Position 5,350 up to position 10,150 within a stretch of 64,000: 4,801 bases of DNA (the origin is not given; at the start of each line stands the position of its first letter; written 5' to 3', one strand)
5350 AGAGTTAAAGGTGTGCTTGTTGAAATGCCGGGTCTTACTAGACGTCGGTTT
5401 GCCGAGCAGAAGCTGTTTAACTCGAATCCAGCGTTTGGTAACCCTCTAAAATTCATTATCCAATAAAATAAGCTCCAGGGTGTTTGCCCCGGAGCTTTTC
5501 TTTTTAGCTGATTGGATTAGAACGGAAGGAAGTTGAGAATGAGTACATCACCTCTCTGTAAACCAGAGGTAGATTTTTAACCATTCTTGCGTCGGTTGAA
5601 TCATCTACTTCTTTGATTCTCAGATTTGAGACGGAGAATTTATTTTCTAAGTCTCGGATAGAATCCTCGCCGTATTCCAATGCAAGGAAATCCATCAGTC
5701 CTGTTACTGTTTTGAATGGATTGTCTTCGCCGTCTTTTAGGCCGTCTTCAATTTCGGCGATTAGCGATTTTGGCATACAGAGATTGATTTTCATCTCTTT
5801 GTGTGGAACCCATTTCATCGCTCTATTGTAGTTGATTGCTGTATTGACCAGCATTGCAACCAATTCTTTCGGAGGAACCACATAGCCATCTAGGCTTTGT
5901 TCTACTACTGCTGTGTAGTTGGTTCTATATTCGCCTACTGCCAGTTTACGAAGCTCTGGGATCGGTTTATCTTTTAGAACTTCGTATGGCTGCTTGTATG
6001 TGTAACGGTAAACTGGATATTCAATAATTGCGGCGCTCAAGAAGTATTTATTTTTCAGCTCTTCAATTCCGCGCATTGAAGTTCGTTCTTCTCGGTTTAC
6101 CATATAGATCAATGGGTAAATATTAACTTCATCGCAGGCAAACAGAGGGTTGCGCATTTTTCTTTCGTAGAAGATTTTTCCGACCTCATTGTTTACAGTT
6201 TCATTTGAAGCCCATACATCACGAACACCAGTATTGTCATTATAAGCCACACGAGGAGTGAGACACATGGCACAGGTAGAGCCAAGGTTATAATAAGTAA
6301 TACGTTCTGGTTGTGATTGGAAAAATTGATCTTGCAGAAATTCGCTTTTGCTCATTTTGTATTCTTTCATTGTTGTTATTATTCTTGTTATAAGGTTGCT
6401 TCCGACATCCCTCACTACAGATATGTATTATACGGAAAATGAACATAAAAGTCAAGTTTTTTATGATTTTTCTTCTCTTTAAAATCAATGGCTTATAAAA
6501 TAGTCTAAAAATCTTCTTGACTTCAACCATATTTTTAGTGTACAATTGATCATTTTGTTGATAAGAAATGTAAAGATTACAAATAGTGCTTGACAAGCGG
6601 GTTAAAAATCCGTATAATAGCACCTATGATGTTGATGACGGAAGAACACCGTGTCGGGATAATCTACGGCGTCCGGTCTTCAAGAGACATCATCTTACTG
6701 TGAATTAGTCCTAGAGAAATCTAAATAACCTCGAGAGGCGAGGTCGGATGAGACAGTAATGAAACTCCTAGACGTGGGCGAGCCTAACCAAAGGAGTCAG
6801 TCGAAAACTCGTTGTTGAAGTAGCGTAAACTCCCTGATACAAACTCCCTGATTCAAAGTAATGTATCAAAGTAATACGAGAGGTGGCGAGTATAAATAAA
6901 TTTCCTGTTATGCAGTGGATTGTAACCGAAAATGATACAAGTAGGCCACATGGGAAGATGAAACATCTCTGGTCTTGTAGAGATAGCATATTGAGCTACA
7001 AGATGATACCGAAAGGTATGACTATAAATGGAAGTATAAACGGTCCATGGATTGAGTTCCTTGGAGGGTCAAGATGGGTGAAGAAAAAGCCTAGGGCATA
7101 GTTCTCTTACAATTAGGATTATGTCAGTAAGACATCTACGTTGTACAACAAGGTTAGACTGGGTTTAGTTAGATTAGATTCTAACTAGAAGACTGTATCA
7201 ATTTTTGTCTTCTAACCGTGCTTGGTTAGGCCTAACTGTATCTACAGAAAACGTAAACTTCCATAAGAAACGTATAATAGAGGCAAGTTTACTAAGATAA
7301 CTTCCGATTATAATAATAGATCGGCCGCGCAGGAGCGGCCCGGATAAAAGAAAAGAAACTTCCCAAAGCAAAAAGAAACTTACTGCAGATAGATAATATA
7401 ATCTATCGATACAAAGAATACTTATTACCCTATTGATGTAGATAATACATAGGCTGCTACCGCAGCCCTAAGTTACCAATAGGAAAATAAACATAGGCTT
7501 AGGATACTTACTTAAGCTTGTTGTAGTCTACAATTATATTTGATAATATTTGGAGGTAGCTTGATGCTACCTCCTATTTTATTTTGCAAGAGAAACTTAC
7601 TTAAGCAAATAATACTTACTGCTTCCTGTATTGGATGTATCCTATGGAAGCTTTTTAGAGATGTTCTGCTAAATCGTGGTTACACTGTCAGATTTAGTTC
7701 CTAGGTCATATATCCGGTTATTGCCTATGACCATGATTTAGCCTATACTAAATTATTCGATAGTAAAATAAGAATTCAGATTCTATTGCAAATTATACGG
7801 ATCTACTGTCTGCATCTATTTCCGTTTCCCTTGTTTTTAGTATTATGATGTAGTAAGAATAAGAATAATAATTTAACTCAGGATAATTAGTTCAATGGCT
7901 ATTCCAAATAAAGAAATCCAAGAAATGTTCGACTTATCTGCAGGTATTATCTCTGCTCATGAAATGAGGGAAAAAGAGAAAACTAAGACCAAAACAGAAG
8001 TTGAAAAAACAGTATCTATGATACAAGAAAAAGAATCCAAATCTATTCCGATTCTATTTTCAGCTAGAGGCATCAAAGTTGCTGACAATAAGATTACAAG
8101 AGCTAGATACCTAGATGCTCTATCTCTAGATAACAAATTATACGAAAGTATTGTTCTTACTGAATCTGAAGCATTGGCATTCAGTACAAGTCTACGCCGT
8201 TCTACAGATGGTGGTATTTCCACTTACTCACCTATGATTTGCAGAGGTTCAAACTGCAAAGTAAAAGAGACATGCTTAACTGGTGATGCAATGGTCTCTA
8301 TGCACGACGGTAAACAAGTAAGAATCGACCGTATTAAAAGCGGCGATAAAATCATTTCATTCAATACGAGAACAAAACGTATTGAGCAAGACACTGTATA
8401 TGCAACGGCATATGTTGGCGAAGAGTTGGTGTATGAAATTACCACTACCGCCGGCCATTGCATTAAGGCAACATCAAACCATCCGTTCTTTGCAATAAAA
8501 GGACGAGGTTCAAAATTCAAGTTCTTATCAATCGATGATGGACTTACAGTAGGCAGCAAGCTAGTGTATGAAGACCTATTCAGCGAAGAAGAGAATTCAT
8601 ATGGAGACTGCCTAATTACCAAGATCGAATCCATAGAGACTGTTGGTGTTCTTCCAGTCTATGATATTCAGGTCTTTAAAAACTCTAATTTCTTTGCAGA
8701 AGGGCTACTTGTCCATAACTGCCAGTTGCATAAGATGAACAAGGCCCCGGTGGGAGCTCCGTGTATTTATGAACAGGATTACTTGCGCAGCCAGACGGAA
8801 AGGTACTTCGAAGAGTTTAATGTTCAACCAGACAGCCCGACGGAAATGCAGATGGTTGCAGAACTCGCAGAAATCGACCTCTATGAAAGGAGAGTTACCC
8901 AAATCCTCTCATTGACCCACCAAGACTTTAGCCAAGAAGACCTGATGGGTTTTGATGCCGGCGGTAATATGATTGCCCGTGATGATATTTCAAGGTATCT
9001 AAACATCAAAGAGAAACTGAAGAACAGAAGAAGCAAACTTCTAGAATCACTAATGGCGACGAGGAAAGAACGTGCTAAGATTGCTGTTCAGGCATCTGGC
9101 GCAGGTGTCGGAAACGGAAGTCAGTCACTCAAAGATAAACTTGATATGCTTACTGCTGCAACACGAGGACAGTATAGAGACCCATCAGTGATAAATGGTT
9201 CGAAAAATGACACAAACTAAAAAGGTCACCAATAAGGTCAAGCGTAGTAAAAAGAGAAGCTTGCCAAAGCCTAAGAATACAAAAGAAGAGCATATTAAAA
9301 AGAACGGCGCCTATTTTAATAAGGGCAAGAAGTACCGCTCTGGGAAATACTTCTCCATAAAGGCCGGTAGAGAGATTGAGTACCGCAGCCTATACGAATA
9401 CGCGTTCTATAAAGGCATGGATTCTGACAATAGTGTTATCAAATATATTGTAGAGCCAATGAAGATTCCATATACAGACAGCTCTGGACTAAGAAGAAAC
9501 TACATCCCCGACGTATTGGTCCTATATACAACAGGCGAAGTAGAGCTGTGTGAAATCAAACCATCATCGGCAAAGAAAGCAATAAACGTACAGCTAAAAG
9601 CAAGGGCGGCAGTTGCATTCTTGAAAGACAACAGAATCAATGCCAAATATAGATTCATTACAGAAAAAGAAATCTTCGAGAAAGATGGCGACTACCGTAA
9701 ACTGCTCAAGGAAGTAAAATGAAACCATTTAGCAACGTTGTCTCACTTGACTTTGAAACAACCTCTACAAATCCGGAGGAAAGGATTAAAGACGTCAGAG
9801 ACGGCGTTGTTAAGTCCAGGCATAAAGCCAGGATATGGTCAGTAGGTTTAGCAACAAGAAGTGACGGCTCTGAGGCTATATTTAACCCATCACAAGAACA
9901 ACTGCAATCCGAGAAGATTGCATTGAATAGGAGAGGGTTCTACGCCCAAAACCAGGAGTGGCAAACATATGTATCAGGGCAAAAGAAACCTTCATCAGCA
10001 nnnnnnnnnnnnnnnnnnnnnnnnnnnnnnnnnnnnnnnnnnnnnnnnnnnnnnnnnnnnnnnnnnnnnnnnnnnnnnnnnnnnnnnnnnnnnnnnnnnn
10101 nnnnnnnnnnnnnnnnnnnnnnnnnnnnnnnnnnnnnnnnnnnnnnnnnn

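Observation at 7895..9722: Canonical mini-intein splitting a 4-Cys cluster of an uncharacterised protein, followed by an overlapping free-standing TnsA-like nuclease gene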

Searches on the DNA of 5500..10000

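Call 79: search_rna_families(source=window, start=5500, end=10000, threshold=evalue, max_evalue=0.1)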
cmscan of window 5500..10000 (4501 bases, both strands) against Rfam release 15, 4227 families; matches with E-value up to 0.1: 1.
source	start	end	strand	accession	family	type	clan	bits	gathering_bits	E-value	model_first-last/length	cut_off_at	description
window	6626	7019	+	RF02997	HOLDH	Gene; sRNA;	-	397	319.4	1.1e-108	1-391/391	no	HOLDH RNA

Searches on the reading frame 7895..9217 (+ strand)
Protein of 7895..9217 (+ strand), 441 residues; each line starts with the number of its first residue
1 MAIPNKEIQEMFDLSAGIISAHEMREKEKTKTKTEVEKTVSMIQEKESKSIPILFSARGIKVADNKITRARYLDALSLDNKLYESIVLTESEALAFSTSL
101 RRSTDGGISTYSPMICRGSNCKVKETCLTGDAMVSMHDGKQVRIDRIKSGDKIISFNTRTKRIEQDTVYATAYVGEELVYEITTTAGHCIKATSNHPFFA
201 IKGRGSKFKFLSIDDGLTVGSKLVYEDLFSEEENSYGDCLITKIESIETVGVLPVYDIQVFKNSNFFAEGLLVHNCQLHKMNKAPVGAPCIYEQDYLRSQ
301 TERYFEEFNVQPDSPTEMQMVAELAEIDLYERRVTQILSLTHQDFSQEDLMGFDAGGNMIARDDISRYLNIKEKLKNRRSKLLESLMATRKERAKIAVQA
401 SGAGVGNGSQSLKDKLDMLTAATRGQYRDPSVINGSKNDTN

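Call 3: search_protein_families(library=pfam, proteins=[window:7895-9217:+], max_evalue=1)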
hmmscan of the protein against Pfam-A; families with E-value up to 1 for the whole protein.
window:7895-9217:+ (441 aa): 4 families
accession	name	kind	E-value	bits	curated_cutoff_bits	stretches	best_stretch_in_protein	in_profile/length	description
PF14890.11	Intein_splicing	-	2.2e-17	63.7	35.8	1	134-275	1-155/155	Intein splicing domain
PF01079.26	Hint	-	2.5e-06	27.7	29.7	1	124-209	10-97/213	Hint module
PF07591.16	PT-HINT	-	3.2e-05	24.6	27.7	1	134-224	2-88/137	Pretoxin HINT domain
PF14623.11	Vint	-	0.0036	17.6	27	1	127-198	2-64/166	Hint-domain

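Call 4: search_protein_families(library=phrogs, proteins=[window:7895-9217:+], max_evalue=0.1)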
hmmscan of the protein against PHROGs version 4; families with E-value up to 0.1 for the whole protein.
window:7895-9217:+ (441 aa): 9 families
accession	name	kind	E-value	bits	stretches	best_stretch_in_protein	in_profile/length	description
phrog_16259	-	DNA, RNA and nucleotide metabolism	2e-06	28.3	1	125-200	231-310/330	DNA helicase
phrog_26446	-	DNA, RNA and nucleotide metabolism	5.9e-06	25.7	1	121-212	361-446/761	anaerobic ribonucleoside reductase large subunit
phrog_21587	-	unknown function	0.0028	16.9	1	123-202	571-649/706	-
phrog_28563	-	unknown function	0.0052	18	0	242-276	36-71/98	-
phrog_36001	-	unknown function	0.014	14.6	1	126-200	96-164/715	-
phrog_30356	-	DNA, RNA and nucleotide metabolism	0.014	14.5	1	224-284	703-763/823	helicase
phrog_20586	-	unknown function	0.034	15.5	1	115-128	3-16/59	-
phrog_37361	-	unknown function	0.061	14.4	0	22-82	37-100/136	-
phrog_9690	-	DNA, RNA and nucleotide metabolism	0.09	12.8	0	240-281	11-54/306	DNA helicase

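Call 100: search_protein_families(library=ncbifam, proteins=[window:7895-9217:+], max_evalue=0.01)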
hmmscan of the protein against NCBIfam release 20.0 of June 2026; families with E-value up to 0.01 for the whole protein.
window:7895-9217:+ (441 aa): 10 families
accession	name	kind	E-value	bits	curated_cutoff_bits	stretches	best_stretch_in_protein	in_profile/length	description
NF005852.0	PRK07773.1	equivalog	1.1e-14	53.7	780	1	126-220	397-493/886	replicative DNA helicase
NF038162.1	RtcB_rel_intein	exception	7.4e-12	44.1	1150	2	126-204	94-175/961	intein-containing RtcB family protein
TIGR01445.1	intein_Nterm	domain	2e-08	35.1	24.5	1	127-199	1-82/83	intein N-terminal splicing region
NF003158.0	PRK04132.1-3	equivalog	4.7e-08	30.6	1750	2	113-205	634-730/1437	replication factor C small subunit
TIGR01443.1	intein_Cterm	domain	3e-07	30.4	15.6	1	254-276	1-24/24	intein C-terminal splicing region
NF038136.1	rSAM_Rv_intein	exception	1.2e-06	27.6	700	1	126-203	75-153/574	intein-containing Rv2578c family radical SAM protein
NF038098.1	GyrA_w_intein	exception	1.6e-06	26.3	1850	1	126-201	116-196/1232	intein-containing DNA gyrase subunit A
NF011418.0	PRK14845.1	equivalog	0.006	14.4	756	0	121-219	39-132/1049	translation initiation factor IF-2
NF006207.0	PRK08332.1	equivalog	0.0068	13.6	2400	0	240-277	1206-1243/1684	vitamin B12-dependent ribonucleotide reductase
NF052663.1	RtcB_rel_intein2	exception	0.0098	14.8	1050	0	123-208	74-161/626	intein-containing RctB family protein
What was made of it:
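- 8273..8719 (+): Class-1 mini-intein, 149 aa. Key residues: Cys1 (8273-8275), block B Thr193 and His196 (8471-8482), block F Asp257, His274-Asn275 (8714-8719). There is no homing-endonuclease domain. Pfam and NCBIfam hits above cut-offs (calls 3, 100).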

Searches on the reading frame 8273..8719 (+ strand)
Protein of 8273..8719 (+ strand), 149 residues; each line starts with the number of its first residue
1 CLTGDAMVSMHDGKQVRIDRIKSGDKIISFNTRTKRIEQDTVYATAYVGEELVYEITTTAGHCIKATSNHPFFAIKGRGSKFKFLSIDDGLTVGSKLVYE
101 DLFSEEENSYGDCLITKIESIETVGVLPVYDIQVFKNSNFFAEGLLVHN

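Call 60: search_solved_structures(query=window:8273-8719:+, max_evalue=0.001, show_alignments=2)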
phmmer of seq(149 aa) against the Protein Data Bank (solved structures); distinct sequences matched with E-value up to 0.001: 14.
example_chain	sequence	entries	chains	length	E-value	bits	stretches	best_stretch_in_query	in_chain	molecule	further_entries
1mi8_A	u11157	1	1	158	4.6e-12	49.6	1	2-148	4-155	DnaB intein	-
6frg_A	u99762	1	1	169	3.6e-11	46.7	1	2-148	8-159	Replicative DNA helicase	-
6frh_A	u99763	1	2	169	3.6e-11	46.7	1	2-148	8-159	Replicative DNA helicase,Replicative DNA helicase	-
6fre_A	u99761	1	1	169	9.3e-10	42.1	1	2-148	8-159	Replicative DNA helicase,Replicative DNA helicase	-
7cfv_A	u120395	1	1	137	5.3e-09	39.7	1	2-149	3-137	Spl DnaX mini-intein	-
4o1r_A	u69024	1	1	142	6.2e-08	36.2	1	2-149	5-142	Replicative DNA helicase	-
6y75_B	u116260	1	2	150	1.2e-07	35.3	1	5-148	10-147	NAD(P)(+)--arginine ADP-ribosyltransferase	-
6y75_A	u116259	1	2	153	1.3e-07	35.2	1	5-148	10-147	NAD(P)(+)--arginine ADP-ribosyltransferase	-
6tmm_BBB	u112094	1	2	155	1.4e-07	35.1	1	5-148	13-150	NAD(P)(+)--arginine ADP-ribosyltransferase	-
6tmm_AAA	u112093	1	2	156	1.4e-07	35.1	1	5-148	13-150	NAD(P)(+)--arginine ADP-ribosyltransferase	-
2lwy_A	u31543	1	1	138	3.3e-06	30.6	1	15-79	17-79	BACTERIAL INTEIN-LIKE DOMAIN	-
1am2_A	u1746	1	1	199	4.3e-06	30.2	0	2-75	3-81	MXE GYRA INTEIN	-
4oz6_A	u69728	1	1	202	5.3e-06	29.9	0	2-75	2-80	Mxe gyrA intein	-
6rpq_A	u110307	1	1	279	4.8e-05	26.8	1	36-149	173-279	Ubiquitin-like protein SMT3,1108aa long hypothetical cell division control protein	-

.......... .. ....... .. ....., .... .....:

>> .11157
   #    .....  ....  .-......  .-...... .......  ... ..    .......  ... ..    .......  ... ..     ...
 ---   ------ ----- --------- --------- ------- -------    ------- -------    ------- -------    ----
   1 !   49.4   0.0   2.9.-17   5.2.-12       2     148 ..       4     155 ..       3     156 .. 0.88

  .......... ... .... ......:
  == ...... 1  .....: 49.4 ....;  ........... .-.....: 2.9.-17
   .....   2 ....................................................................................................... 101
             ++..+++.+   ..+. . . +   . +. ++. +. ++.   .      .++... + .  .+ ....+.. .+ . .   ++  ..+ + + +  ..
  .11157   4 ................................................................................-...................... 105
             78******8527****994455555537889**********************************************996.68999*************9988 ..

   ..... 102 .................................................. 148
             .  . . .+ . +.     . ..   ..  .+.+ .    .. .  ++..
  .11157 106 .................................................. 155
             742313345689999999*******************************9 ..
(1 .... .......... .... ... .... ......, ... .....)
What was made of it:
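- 8273..8719 (+): End-to-end alignment to 1mi8 (call 60).
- On Mini-intein (no homing endonuclease): The 149 aa align end to end with the 154-aa DnaB mini-intein (call 60).
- Closest known: Ssp DnaB mini-intein. Same: It aligns end to end with 1mi8 at E 4.6e-12 (call 60).
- Checked: The segment aligns end to end with the Ssp DnaB mini-intein 1mi8, E 4.6e-12 (call 60).
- The segment aligns over its full length with a solved, splicing-competent mini-intein (call 60).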

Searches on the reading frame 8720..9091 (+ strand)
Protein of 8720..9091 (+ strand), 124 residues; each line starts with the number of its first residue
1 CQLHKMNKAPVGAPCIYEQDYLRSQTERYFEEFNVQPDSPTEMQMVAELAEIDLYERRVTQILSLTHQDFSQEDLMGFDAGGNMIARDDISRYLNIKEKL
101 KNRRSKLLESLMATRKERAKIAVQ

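Call 76: predict_structure(alignment_id=A4)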
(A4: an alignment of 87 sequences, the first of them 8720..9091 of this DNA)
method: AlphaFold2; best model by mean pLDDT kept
length: 124 residues; sequences in the alignment: 87
mean_pLDDT: 93.4   pTM: 0.79
mean pLDDT of the five models: 93.4, 93.2, 92.9, 91.0, 90.8
residues with pLDDT >= 90: 99; 70-90: 25; 50-70: 0; < 50: 0
segments of 3 or more residues with pLDDT < 50: none
pLDDT, mean of each block of 10 residues (from residue 1): 83 92 98 95 97 97 88 93 95 96 98 91 91
secondary structure, 60 per line:
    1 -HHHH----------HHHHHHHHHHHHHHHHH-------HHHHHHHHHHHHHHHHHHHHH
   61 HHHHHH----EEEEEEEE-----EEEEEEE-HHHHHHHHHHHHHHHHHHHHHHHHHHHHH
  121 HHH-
elements in order: H2-5 H16-32 H40-66 E71-78 E84-90 H92-123

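Call 82: fold_search(model_id=the predicted structure, library=pdb)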
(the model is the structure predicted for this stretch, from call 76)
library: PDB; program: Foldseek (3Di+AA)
matches with E <= 10: 399; with E <= 0.001: 0
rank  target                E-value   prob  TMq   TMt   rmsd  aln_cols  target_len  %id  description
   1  1dkg_D                4.9e-02  0.44  0.25  0.11  19.0       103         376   17  CRYSTAL STRUCTURE OF THE NUCLEOTIDE EXCHANGE FACTOR GRPE BOUND TO THE ATPASE DOMAIN OF THE MOLECULAR CHAPERONE DNAK (released 1997-08-20)
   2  4rtf                  6.4e-02  0.28  0.22  0.10  19.3       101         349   18  Crystal structure of molecular chaperone DnaK from Mycobacterium tuberculosis H37Rv (released 2014-12-10)
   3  7x3k_B                9.3e-02  0.38  0.22  0.07  18.7        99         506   12  Cryo-EM structure of RAC in the State C2 RNC-RAC complex (released 2022-06-29)
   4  9m6x_A                2.0e-01  0.30  0.27  0.29   9.5       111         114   18  Cryo-EM structure of bacteriophage NF5 neck (released 2025-12-17)
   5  7kw7_C                3.0e-01  0.23  0.25  0.08  18.7       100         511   11  Atomic cryoEM structure of Hsp90-Hsp70-Hop-GR (released 2021-12-08)
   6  1cpb_A                3.4e-01  0.80  0.18  0.27  10.3        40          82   18  STRUCTURE OF CARBOXYPEPTIDASE B AT 2.8 ANGSTROMS RESOLUTION (released 1977-11-14)
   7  6vlz_AL               3.8e-01  0.92  0.43  0.33   3.4        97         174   12  Structure of the human mitochondrial ribosome-EF-G1 complex (ClassI) (released 2020-08-05)
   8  4fxw_B                3.8e-01  0.21  0.24  0.28   9.3        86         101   16  Structure of phosphorylated SF1 complex with U2AF65-UHM domain (released 2013-01-16)
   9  7krt_A                4.1e-01  0.18  0.24  0.07  19.2       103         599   16  Restraining state of a truncated Hsp70 DnaK (released 2021-09-15)
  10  5bpn                  4.1e-01  0.15  0.22  0.10  18.8       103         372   12  Crystal structure of nucleotide-free human Hsp70 NBD double mutant E268Q+R272K. (released 2016-09-14)
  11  6dfo_A                4.3e-01  0.16  0.21  0.09  18.3        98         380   11  Crystal structure of human GRP78 in complex with 8-bromoadenosine (released 2019-05-15)
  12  4fxw_D                4.6e-01  0.20  0.21  0.24   9.3        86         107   17  Structure of phosphorylated SF1 complex with U2AF65-UHM domain (released 2013-01-16)
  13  3d2e_B                5.3e-01  0.20  0.24  0.09  17.4       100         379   12  Crystal structure of a complex of Sse1p and Hsp70, Selenomethionine-labeled crystals (released 2008-06-17)
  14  6p18_Q                5.3e-01  0.10  0.19  0.16  13.9       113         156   10  Q21 transcription antitermination complex: loading complex (released 2019-06-26)
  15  6nr8_5                5.6e-01  0.14  0.28  0.28  13.8       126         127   10  hTRiC-hPFD Class6 (released 2019-06-19)
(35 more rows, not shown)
